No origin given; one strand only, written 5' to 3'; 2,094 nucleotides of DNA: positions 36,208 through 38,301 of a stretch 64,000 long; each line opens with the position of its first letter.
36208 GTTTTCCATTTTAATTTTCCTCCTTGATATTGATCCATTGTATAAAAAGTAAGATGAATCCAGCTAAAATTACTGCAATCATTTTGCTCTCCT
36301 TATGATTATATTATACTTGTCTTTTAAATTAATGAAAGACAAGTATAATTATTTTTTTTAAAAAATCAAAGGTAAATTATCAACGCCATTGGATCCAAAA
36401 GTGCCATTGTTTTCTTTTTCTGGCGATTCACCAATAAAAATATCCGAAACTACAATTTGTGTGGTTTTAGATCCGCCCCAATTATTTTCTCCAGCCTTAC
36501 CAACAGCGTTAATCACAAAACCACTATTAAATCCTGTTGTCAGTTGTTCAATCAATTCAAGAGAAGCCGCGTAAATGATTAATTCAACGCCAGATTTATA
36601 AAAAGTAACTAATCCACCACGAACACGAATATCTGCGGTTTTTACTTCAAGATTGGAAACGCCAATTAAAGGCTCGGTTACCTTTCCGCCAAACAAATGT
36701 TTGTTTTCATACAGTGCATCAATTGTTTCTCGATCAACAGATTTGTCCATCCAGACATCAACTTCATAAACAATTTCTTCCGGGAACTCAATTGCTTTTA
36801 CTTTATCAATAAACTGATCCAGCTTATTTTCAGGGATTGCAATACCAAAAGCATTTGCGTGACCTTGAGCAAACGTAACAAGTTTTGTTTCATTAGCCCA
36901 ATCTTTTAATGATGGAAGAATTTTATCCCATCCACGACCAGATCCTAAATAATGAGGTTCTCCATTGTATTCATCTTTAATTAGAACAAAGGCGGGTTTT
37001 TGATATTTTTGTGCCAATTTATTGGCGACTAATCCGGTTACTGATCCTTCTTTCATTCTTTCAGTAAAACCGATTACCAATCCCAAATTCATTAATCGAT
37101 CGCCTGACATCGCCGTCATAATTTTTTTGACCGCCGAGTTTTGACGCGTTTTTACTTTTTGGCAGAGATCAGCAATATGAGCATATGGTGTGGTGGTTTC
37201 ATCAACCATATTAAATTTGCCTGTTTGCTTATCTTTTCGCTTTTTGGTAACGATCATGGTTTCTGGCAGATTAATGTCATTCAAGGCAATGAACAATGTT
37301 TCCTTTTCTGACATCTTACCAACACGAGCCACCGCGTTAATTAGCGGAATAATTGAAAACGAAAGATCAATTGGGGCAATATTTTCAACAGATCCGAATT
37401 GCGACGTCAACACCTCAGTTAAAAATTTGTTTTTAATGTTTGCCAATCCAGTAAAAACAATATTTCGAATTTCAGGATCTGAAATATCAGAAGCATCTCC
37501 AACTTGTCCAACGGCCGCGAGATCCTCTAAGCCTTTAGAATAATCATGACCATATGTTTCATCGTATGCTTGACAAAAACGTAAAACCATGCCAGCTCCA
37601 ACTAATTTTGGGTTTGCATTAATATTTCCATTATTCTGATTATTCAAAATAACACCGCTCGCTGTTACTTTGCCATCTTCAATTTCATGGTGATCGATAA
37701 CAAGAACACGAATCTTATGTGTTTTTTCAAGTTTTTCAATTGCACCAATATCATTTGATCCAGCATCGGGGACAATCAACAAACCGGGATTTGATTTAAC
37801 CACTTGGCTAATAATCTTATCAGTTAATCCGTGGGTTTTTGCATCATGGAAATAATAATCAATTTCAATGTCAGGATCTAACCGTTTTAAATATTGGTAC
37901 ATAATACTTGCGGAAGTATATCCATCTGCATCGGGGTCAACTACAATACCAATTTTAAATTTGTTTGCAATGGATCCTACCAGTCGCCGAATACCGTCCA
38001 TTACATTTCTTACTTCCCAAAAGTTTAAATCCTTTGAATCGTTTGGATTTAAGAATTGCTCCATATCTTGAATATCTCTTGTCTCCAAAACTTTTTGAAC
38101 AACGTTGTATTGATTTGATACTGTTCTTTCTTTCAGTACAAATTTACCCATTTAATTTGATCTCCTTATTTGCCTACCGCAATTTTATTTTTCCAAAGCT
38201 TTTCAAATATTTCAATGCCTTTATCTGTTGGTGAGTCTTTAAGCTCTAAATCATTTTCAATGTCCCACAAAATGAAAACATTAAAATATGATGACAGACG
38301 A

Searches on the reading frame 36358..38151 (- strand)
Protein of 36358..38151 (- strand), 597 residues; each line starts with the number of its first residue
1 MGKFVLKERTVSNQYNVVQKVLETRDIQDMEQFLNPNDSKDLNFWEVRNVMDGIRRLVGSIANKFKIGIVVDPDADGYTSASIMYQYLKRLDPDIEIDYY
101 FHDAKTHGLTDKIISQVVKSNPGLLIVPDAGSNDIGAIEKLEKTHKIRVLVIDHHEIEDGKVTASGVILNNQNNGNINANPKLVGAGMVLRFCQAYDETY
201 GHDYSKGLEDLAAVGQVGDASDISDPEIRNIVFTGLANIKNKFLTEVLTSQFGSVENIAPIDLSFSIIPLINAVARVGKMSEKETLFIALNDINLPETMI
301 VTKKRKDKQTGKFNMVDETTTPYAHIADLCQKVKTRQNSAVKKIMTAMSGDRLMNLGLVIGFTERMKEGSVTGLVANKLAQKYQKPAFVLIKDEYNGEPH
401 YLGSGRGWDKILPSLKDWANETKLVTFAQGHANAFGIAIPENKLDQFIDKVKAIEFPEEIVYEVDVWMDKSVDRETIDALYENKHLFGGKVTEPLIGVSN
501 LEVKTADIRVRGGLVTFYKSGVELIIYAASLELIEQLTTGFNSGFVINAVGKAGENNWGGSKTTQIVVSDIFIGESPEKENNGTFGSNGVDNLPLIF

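Call 8: search_protein_families(library=pfam, proteins=[window:36358-38151:-])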
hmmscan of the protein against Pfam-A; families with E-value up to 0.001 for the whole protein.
window:36358-38151:- (597 aa): 2 families
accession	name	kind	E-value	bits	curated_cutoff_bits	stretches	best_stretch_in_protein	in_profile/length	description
PF01368.27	DHH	-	1.1e-14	55.2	28.1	1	67-215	2-124/125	DHH family, N-terminal domain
PF02272.25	DHHA1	-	2.2e-07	31.7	25.9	1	369-453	15-98/102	DHHA1 domain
